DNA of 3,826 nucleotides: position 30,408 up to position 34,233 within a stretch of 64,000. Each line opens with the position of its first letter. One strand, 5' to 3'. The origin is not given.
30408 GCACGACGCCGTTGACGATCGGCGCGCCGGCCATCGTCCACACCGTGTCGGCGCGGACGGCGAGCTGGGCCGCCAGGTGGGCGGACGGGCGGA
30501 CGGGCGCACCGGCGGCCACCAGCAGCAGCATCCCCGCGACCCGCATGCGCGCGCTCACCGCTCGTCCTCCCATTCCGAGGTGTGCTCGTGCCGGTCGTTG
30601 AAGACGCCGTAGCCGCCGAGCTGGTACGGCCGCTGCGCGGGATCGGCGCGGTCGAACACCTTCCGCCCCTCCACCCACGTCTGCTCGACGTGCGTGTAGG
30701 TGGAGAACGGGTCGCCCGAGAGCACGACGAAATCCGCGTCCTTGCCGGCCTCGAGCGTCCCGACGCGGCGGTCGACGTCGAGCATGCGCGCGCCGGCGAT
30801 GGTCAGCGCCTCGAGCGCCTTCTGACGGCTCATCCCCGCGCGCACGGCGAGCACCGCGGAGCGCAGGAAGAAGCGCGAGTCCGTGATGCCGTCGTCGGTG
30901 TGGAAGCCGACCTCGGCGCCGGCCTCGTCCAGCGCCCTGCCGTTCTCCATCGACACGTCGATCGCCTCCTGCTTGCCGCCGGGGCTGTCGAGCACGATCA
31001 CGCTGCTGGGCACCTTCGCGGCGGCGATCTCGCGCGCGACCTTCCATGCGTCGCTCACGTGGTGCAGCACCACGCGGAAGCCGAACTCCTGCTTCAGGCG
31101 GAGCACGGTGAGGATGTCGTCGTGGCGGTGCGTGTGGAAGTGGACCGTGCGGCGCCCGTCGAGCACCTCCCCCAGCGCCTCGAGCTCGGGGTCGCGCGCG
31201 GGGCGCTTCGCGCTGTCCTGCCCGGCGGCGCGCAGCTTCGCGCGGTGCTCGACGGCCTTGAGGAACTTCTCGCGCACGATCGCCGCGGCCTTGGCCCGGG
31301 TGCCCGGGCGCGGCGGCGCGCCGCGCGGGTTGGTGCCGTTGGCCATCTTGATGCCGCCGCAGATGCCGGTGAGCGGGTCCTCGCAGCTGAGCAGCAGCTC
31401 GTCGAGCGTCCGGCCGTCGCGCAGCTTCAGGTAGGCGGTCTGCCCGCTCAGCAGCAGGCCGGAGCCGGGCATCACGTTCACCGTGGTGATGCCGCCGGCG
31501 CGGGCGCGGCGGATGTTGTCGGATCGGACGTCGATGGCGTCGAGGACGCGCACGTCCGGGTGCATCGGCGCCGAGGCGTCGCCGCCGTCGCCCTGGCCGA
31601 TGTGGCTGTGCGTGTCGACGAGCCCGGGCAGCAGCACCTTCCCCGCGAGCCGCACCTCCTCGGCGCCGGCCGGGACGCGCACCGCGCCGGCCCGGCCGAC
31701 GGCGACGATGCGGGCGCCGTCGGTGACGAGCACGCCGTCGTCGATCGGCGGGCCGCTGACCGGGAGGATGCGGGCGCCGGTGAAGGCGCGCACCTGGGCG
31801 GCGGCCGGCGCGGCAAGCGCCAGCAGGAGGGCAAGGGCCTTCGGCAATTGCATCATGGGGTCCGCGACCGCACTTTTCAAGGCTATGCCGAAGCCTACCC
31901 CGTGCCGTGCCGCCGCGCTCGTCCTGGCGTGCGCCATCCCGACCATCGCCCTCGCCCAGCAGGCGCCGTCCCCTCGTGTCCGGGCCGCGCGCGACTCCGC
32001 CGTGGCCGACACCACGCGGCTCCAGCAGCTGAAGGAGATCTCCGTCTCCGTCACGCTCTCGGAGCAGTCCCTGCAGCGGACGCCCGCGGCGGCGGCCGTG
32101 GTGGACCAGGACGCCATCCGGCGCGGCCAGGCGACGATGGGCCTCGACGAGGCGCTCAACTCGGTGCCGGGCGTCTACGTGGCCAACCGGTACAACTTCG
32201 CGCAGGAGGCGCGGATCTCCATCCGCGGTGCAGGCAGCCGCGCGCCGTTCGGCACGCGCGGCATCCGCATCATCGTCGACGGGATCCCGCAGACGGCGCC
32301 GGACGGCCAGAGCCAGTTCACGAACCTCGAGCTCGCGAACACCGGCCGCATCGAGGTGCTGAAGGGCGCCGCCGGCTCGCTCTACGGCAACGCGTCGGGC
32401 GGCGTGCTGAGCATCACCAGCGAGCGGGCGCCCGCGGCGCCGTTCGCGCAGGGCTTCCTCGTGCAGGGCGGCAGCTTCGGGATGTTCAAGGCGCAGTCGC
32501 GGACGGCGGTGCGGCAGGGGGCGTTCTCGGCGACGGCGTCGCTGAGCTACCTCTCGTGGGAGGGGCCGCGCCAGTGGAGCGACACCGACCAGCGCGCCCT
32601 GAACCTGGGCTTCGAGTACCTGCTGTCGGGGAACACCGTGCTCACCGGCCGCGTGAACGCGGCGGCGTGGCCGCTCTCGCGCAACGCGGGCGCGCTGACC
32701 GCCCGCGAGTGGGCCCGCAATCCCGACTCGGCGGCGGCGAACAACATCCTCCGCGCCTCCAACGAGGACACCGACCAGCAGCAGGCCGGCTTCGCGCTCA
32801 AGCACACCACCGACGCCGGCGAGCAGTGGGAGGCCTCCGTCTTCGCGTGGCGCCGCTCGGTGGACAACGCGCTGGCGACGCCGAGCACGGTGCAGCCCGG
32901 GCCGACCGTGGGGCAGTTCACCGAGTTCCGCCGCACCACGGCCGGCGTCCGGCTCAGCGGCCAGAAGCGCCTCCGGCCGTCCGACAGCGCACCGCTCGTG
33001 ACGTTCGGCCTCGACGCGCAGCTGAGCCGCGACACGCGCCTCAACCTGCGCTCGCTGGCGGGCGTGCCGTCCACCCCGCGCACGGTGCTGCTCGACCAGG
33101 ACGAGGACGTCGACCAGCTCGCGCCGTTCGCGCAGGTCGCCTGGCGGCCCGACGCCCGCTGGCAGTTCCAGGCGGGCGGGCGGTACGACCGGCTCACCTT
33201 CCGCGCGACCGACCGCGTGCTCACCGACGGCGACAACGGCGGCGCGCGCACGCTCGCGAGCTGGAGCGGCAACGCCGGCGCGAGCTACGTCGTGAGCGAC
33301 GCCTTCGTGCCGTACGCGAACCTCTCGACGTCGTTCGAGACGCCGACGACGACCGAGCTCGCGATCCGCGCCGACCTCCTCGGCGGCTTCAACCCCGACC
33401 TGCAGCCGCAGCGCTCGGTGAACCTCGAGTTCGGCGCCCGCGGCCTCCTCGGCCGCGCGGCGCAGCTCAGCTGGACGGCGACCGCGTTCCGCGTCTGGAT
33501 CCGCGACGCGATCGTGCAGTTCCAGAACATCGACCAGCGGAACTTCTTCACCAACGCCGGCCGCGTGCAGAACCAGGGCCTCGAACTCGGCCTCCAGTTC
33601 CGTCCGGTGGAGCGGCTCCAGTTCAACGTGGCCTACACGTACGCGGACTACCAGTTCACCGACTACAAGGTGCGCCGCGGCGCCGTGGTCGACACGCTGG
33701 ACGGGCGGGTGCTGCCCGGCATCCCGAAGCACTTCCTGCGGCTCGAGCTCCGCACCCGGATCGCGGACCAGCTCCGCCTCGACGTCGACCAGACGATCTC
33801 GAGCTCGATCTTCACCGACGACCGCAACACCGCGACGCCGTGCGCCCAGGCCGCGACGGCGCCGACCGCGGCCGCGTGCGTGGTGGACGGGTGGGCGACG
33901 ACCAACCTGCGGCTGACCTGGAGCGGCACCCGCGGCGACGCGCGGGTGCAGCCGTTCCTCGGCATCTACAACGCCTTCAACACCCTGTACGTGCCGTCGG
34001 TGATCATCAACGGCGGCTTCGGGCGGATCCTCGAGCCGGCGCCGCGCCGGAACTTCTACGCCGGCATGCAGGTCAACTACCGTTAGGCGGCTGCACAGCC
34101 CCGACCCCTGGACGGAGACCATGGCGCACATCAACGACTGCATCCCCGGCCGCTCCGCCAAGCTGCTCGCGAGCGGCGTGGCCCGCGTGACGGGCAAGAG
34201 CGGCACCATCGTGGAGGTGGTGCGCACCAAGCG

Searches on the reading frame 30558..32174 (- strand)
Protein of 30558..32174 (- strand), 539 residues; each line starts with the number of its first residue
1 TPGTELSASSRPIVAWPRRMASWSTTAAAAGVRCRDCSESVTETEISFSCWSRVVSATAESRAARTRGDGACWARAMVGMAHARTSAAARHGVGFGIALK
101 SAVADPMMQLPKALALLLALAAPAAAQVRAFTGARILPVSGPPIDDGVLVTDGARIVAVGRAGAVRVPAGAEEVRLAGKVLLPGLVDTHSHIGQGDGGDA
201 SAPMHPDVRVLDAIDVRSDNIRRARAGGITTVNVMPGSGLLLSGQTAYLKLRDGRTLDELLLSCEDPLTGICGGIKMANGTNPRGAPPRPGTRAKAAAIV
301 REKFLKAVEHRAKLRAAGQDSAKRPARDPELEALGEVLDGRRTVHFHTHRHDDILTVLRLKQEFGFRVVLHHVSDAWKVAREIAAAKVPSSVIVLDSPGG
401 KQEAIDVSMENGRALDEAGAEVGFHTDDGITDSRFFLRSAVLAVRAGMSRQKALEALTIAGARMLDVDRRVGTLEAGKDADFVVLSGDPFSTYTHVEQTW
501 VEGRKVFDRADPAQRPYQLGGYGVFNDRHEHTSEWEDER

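Call 65: search_protein_families(library=pfam, proteins=[window:30558-32174:-], max_evalue=0.00001)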
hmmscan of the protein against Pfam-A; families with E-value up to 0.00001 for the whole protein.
window:30558-32174:- (539 aa): 2 families
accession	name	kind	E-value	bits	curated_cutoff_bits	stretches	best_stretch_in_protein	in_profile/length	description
PF01979.26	Amidohydro_1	-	1.5e-17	64.3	25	1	180-501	1-340/345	Amidohydrolase family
PF07969.17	Amidohydro_3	-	8.3e-17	62.2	29.7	1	394-507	343-472/472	Amidohydrolase family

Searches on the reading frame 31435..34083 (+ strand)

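Call 65: search_protein_families(library=pfam, proteins=[window:31435-34083:+], max_evalue=0.00001)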
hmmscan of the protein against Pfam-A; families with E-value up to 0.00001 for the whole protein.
window:31435-34083:+ (883 aa): 2 families
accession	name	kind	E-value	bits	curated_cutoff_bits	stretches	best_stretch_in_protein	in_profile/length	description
PF00593.30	TonB_dep_Rec_b-barrel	-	2.5e-44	153.3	27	1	397-846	9-435/436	TonB dependent receptor-like, beta-barrel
PF07715.20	Plug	-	3.2e-20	73.1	23.9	1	213-324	2-107/107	TonB-dependent Receptor Plug Domain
